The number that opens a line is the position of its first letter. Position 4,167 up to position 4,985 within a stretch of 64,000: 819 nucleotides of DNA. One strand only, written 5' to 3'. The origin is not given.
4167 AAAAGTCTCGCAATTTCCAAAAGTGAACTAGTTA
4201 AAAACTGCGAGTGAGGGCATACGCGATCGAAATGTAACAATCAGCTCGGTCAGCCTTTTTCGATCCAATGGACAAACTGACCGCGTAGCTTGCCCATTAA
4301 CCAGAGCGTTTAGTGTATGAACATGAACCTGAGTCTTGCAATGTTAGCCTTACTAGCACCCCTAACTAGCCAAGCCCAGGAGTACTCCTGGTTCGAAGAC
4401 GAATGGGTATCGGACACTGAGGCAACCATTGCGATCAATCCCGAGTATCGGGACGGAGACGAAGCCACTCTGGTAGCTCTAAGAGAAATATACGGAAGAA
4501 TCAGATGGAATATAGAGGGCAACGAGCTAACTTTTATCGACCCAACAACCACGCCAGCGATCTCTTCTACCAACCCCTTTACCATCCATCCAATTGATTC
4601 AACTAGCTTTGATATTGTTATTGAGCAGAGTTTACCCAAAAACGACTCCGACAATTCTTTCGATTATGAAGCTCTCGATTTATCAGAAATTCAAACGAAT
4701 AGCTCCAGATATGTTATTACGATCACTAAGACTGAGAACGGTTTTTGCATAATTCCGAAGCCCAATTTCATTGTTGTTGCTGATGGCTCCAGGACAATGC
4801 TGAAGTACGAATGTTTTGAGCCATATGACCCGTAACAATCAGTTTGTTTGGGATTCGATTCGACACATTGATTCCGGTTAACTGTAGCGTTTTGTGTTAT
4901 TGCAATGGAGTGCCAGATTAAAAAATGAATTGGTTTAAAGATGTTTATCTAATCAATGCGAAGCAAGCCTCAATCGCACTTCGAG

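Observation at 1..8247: Integron-type cassette array with a partly decayed attC family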

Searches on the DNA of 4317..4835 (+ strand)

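Call 28: build_rna_model(alignment_id=A1, structure=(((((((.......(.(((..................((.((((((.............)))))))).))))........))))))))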
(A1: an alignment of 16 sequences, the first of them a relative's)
Model R1 built from alignment A1 (16 sequences, 87 columns); structure: as given.
model positions 65; base pairs 19; branch points 0; effective number of sequences 9.71; information 0.863 bits per position. Calibrated on 0.2 Mb of random sequence (short: E-values are rough).
structure used (alignment columns):
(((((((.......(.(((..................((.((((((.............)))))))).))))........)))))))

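Call 29: search_with_rna_model(model_id=R1, source=window, max_evalue=10, filters=off, show_alignments=10)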
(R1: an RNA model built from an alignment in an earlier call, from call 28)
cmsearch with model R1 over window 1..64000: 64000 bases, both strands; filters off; matches with E-value up to 10: 8.
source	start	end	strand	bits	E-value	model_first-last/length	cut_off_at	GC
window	149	211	+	43.6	1.5e-09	1-65/65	no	0.49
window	4232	4314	+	35.1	4.1e-07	1-65/65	no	0.47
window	615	674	+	34.5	6.2e-07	1-65/65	no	0.48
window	1148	1217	+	21.4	0.0038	8-58/65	no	0.47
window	3659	3723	+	20.7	0.006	1-65/65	no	0.43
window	5446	5529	+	16.6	0.092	1-65/65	no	0.46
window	4830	4902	+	12.3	1.6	1-65/65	no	0.4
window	50903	50925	+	9.6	9.8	1-65/65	no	0.35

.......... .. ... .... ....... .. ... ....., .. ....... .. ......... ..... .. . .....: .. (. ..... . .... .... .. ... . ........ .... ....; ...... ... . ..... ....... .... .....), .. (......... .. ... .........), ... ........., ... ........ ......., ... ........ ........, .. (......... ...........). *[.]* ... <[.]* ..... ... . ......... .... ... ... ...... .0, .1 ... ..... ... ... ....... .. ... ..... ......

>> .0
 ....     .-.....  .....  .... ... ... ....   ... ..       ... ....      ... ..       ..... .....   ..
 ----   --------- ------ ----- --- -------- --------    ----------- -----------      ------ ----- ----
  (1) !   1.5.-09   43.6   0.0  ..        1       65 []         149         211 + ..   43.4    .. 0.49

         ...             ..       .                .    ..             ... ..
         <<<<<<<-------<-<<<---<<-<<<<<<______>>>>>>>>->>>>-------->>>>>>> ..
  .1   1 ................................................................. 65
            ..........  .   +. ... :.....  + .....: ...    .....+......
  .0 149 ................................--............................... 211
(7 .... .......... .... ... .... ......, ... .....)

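Call 33: search_with_rna_model(model_id=R1, sources=[L003, L004, L005, L006, L007, L008, L009, L010, L011, L012, L013, L014, L015, L016, L017, L018, L019, L020, L021, L022, L023, L024, L025, L026, L027, L028, L029, L030, L031, L032, L033, L034, L035, L036, L037, L038, L039, L040, L041, L042, L043, L044, L045, L046, L047], max_evalue=0.001)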
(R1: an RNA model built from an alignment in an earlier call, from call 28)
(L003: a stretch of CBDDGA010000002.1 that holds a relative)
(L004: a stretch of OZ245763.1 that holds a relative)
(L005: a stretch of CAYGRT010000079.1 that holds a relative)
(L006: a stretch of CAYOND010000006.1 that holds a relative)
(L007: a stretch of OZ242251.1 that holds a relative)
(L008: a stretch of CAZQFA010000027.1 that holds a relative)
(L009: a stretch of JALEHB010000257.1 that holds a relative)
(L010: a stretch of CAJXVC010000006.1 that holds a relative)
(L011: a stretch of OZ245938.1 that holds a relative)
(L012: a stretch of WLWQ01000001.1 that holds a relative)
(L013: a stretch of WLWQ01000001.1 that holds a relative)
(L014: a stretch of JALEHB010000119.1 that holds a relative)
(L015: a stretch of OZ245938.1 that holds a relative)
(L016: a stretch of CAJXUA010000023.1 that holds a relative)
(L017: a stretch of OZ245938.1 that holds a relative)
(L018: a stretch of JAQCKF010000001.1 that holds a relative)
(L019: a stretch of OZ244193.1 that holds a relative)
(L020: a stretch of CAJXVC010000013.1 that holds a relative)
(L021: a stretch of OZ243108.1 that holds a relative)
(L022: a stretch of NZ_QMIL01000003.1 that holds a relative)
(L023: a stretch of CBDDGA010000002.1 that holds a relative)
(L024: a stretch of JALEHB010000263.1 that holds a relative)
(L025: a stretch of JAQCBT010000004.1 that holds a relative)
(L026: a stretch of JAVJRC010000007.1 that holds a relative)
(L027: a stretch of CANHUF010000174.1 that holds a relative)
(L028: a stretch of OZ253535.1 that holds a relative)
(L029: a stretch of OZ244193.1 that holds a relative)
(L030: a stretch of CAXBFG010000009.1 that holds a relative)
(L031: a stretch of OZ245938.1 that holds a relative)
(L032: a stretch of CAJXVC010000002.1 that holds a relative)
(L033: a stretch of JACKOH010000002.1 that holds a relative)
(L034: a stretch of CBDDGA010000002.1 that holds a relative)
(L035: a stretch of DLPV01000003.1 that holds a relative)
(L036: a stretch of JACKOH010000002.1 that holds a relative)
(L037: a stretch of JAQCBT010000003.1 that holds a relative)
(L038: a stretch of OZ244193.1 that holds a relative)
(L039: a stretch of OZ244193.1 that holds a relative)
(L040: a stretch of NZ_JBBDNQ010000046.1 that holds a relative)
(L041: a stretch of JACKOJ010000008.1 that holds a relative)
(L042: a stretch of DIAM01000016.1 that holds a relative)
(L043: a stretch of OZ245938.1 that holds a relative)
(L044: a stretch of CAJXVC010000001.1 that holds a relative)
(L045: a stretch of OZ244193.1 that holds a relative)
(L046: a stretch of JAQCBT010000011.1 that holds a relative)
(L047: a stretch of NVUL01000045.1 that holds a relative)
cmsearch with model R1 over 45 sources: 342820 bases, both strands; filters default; matches with E-value up to 0.001: 205.
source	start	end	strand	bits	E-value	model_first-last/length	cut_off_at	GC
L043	6293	6355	+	84.1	1.5e-20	1-65/65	no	0.48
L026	3871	3936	+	83.8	1.9e-20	1-65/65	no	0.44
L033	1127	1192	+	83.1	3.1e-20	1-65/65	no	0.39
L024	107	169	-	83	3.2e-20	1-65/65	no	0.51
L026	2037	2102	+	82.9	3.5e-20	1-65/65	no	0.38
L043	4466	4528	+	82.7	4.1e-20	1-65/65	no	0.49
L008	2117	2179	-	82.5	4.7e-20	1-65/65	no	0.49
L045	2716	2781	-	82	6.6e-20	1-65/65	no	0.45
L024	1831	1893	-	81.5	9.2e-20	1-65/65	no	0.43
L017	2445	2507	+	81.2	1.1e-19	1-65/65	no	0.44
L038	5501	5566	+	81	1.3e-19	1-65/65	no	0.39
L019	18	80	-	80.9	1.3e-19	1-65/65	no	0.46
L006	3580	3645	-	80.4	1.8e-19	1-65/65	no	0.47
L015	442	507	-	79.6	3.1e-19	1-65/65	no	0.41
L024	1447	1509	-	79.6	3.2e-19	1-65/65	no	0.51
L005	3647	3712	-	79.3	3.8e-19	1-65/65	no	0.39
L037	7799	7864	+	79.1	4.6e-19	1-65/65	no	0.36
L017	4304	4366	+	78.5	6.7e-19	1-65/65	no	0.43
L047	4860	4922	+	78.3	7.5e-19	1-65/65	no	0.44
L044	546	611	-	78.3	7.8e-19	1-65/65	no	0.44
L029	957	1022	+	78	9.3e-19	1-65/65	no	0.39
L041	3051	3113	+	77.8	1e-18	1-65/65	no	0.48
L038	6918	6980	+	77.5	1.3e-18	1-65/65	no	0.46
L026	1088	1150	+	77.4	1.4e-18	1-65/65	no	0.46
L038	7765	7827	+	77.3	1.4e-18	1-65/65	no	0.43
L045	3657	3719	-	77.3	1.5e-18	1-65/65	no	0.48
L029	132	194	+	77.2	1.5e-18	1-65/65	no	0.46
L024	548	610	-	77.2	1.6e-18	1-65/65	no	0.4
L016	5549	5614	-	77.1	1.6e-18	1-65/65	no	0.42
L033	2362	2427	+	76.8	2.1e-18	1-65/65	no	0.44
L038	6212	6274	+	76.8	2.1e-18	1-65/65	no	0.44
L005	2575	2640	-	76.6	2.3e-18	1-65/65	no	0.39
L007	5591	5653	+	76.4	2.7e-18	1-65/65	no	0.48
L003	4831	4893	+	76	3.5e-18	1-65/65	no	0.51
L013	5777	5839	+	76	3.5e-18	1-65/65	no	0.48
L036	6485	6550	+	76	3.5e-18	1-65/65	no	0.38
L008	1713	1775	-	75.9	3.8e-18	1-65/65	no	0.52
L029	472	534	+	75.5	4.8e-18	1-65/65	no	0.43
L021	4542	4604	-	75.3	5.4e-18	1-65/65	no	0.44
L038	7422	7487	+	75.2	6.1e-18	1-65/65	no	0.41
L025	2287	2352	+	75.1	6.2e-18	1-65/65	no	0.33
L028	3653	3715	+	75.1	6.4e-18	1-65/65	no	0.44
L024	949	1011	-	75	6.6e-18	1-65/65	no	0.51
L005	3324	3386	-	75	6.7e-18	1-65/65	no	0.48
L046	1291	1356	+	74.8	7.5e-18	1-65/65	no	0.42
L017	528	590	+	74.8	7.8e-18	1-65/65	no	0.44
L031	5447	5509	+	73.9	1.4e-17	1-65/65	no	0.48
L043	3627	3689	+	73.8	1.5e-17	1-65/65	no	0.44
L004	5392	5454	+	73.5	1.9e-17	1-65/65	no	0.44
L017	1338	1403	+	72.6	3.3e-17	1-65/65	no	0.39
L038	6575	6640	+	72.5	3.5e-17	1-65/65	no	0.42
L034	7732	7793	-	72.5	3.6e-17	1-65/65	no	0.44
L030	5719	5784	+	72.3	4.2e-17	1-65/65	no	0.38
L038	5869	5934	+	71.6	6.4e-17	1-65/65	no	0.33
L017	225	287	+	71.5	7.2e-17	1-65/65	no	0.41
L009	7141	7203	-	71.1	9.1e-17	1-65/65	no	0.44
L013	7094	7155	+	71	9.9e-17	1-65/65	no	0.44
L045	985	1047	-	70.8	1.1e-16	1-65/65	no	0.49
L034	6420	6482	-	70.7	1.2e-16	1-65/65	no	0.43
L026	1485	1547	+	70.6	1.3e-16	1-65/65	no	0.48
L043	4783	4845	+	70.5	1.4e-16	1-65/65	no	0.51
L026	5788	5850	+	70.1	1.7e-16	1-65/65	no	0.49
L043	5123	5185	+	70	1.9e-16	1-65/65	no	0.49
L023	1084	1145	-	70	1.9e-16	1-65/65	no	0.45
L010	3559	3621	-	69.8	2.2e-16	1-65/65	no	0.46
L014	1021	1086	+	69.5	2.6e-16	1-65/65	no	0.39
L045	3163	3225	-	69.4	2.8e-16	1-65/65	no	0.51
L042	1800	1862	-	69.4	2.9e-16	1-65/65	no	0.46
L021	5052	5117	-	69.3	3.1e-16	1-65/65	no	0.35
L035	1599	1661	-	69.1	3.4e-16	1-65/65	no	0.4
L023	205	266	-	69.1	3.5e-16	1-65/65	no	0.45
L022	1059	1121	+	69.1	3.5e-16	1-65/65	no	0.46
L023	766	831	-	69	3.6e-16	1-65/65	no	0.45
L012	3508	3573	-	69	3.7e-16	1-65/65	no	0.45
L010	2029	2091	-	68.7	4.6e-16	1-65/65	no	0.4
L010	4420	4482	-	68.6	4.7e-16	1-65/65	no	0.44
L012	5335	5396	-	68.6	4.7e-16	1-65/65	no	0.48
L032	6743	6805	+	68.4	5.5e-16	1-65/65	no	0.43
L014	107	169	+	68.3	5.8e-16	1-65/65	no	0.49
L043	1420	1482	+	68.3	5.9e-16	1-65/65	no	0.52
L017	3469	3552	+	67.9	7.4e-16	1-65/65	no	0.55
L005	1953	2014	-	67.9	7.7e-16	1-65/65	no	0.47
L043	7157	7219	+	67.7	8.8e-16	1-65/65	no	0.52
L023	4514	4576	-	67.4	1.1e-15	1-65/65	no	0.44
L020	6301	6363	-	67.2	1.2e-15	1-65/65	no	0.51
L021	7269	7331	-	67.1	1.3e-15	1-65/65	no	0.35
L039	5886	5948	-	67.1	1.3e-15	1-65/65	no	0.52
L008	699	761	-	66.9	1.4e-15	1-65/65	no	0.51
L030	5344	5406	+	66.4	2e-15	1-65/65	no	0.44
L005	45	107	-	66.4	2.1e-15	1-65/65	no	0.51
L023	3471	3533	-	66.1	2.5e-15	1-65/65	no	0.49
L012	6728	6789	-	65.9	2.8e-15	1-65/65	no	0.45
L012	4482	4543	-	65.6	3.4e-15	1-65/65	no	0.42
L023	1628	1690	-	65.1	4.8e-15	1-65/65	no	0.41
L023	3979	4041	-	65.1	4.8e-15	1-65/65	no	0.41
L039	7030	7095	-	65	5.2e-15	1-65/65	no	0.47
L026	3315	3377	+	65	5.3e-15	1-65/65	no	0.44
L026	4647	4712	+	64.8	6.1e-15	1-65/65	no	0.45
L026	7244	7309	+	64.7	6.5e-15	1-65/65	no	0.48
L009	7534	7596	-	64.6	6.9e-15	1-65/65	no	0.48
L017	894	956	+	64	1e-14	1-65/65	no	0.52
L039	4624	4686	-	63.8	1.2e-14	1-65/65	no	0.44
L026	2360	2425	+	63.7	1.3e-14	1-65/65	no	0.42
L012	2854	2916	-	63.4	1.5e-14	1-65/65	no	0.46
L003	4383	4444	+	62.6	2.5e-14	1-65/65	no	0.45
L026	2954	3019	+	62.4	3e-14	1-65/65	no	0.42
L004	6129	6194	+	62.1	3.5e-14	1-65/65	no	0.48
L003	3906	3968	+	61.9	4e-14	1-65/65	no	0.52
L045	197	277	-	61.8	4.5e-14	1-65/65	no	0.49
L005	964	1026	-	61.5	5.2e-14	1-65/65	no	0.43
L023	2163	2223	-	61.5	5.3e-14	1-65/65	no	0.48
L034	2441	2503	-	61.4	5.9e-14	1-65/65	no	0.49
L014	1875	1937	+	61.2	6.4e-14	1-65/65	no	0.51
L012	260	322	-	61.2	6.8e-14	1-65/65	no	0.44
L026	6376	6441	+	61.1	7e-14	1-65/65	no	0.47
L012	698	769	-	60.9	8.2e-14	1-65/65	no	0.47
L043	3125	3187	+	60.6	9.9e-14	1-65/65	no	0.46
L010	5617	5697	-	60.6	1e-13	1-65/65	no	0.51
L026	7596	7657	+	60.5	1e-13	1-65/65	no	0.48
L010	6204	6265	-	60.4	1.1e-13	1-65/65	no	0.48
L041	4164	4229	+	60.2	1.3e-13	1-65/65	no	0.5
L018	4392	4452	+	59.5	2e-13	1-65/65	no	0.44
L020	6840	6902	-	59.4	2.1e-13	1-65/65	no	0.52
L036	5224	5301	+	59.1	2.6e-13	1-65/65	no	0.5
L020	5902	5967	-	59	2.7e-13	1-65/65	no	0.44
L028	2998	3060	+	58.1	5.3e-13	1-65/65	no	0.38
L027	4751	4813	-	58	5.4e-13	1-65/65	no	0.49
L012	5722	5782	-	58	5.6e-13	1-65/65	no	0.44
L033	6301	6363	+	57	1e-12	1-65/65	no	0.48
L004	7190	7250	+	57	1.1e-12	1-65/65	no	0.44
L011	2128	2193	+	56.9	1.2e-12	1-65/65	no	0.5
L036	4662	4727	+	56.5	1.5e-12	1-65/65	no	0.55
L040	6266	6328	-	56.4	1.6e-12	1-65/65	no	0.49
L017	6843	6958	+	56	2e-12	1-65/65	no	0.54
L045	2109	2174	-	55.9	2.3e-12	1-65/65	no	0.36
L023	2936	2996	-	55.7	2.5e-12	1-65/65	no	0.48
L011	2520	2585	+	55.7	2.6e-12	1-65/65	no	0.39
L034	3218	3276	-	55.1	3.7e-12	1-65/65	no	0.46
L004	6798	6863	+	54.9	4.3e-12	1-65/65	no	0.48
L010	1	66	-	54.7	5e-12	1-65/65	no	0.45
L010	2989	3071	-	53.7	9.4e-12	1-65/65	no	0.49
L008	1127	1192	-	53.7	9.4e-12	1-65/65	no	0.53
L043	5751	5866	+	53.7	9.8e-12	1-65/65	no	0.53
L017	2071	2187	+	53.6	1e-11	1-65/65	no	0.53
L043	2750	2866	+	53.6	1e-11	1-65/65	no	0.53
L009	5993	6055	-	53.6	1e-11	1-65/65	no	0.43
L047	3382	3442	+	53.2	1.4e-11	1-65/65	no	0.44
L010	4853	4918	-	53.1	1.5e-11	1-65/65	no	0.39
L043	1967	2082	+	52.2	2.6e-11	1-65/65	no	0.53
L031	6304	6364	+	51.9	3.2e-11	1-65/65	no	0.43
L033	7300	7415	+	51.7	3.6e-11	1-65/65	no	0.49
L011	224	308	+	50.8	6.6e-11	1-65/65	no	0.58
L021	3972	4037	-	50.7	7.2e-11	1-65/65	no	0.52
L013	2584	2646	+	50.3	8.9e-11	1-65/65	no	0.46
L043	7664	7729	+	50.2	9.7e-11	1-65/65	no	0.48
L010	741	803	-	50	1.1e-10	1-65/65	no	0.48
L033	730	789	+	49.9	1.2e-10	1-65/65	no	0.48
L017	3046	3111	+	49.8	1.3e-10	1-65/65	no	0.39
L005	1359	1440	-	49.1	2e-10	1-65/65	no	0.5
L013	3595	3653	+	49.1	2e-10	1-65/65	no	0.37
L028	4392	4454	+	48.4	3.2e-10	1-65/65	no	0.44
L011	936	997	+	48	4.4e-10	1-65/65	no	0.42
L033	7831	7911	+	47.7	5.4e-10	1-65/65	no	0.56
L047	733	791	+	47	8.5e-10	1-65/65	no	0.46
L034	371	433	-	46.9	9e-10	1-65/65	no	0.4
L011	1601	1654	+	46.8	9.5e-10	1-65/65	no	0.43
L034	5888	5950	-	44.5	4.4e-09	1-65/65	no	0.44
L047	2847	2906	+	44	6.2e-09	1-65/65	no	0.47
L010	1407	1484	-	42.6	1.5e-08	1-65/65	no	0.49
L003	7290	7354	+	41.9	2.5e-08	1-65/65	no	0.45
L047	1607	1665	+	41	4.4e-08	1-65/65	no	0.39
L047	156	213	+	40.7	5.6e-08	1-65/65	no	0.34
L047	2401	2459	+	40.6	5.9e-08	1-65/65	no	0.42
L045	4150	4210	-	40.1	8.2e-08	1-65/65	no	0.46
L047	3940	3998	+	39.7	1e-07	1-65/65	no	0.42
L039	4212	4274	-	39.5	1.2e-07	1-65/65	no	0.43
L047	4375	4433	+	37.9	3.4e-07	1-65/65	no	0.37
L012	1625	1686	-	37.8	3.8e-07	1-65/65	no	0.45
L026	6851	6968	+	37.2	5.7e-07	1-65/65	no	0.41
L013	962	1019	+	37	6.4e-07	1-65/65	no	0.36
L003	6338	6398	+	36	1.2e-06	1-65/65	no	0.43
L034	1985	2046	-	35.7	1.5e-06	1-65/65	no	0.44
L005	4192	4310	-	34.4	3.6e-06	1-65/65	no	0.44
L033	1728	1840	+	33.2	8e-06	1-65/65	no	0.56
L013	3142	3258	+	32.7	1.1e-05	1-65/65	no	0.5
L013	4192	4307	+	32.5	1.3e-05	1-65/65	no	0.53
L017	5607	5722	+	32.3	1.4e-05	1-65/65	no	0.53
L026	32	144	+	31.1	3.1e-05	1-65/65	no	0.53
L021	6340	6455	-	30.9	3.7e-05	1-65/65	no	0.53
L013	1597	1712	+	30.6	4.5e-05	1-65/65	no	0.55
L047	5479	5537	+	30.5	4.8e-05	1-65/65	no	0.41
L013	2105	2220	+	30.5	4.9e-05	1-65/65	no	0.53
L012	6148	6263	-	30.5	5e-05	1-65/65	no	0.51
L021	1458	1535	-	30.2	6e-05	1-65/65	no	0.5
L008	215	296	-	29.9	7.3e-05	1-65/65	no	0.59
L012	2277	2335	-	29.8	7.6e-05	1-65/65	no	0.47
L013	6390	6505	+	29.3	0.00011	1-65/65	no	0.53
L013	284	399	+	29.2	0.00011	1-65/65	no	0.53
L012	4798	4913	-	29.2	0.00012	1-65/65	no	0.51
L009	4344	4407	-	29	0.00013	1-65/65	no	0.55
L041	6465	6554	+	28.5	0.00019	1-65/65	no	0.54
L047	5479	5537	-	28.4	0.00019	1-65/65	no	0.41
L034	5106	5138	-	27.9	0.00027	1-65/65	no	0.39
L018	4971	5032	+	27.8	0.00029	1-65/65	no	0.37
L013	5360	5475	+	27.7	0.00031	1-65/65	no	0.51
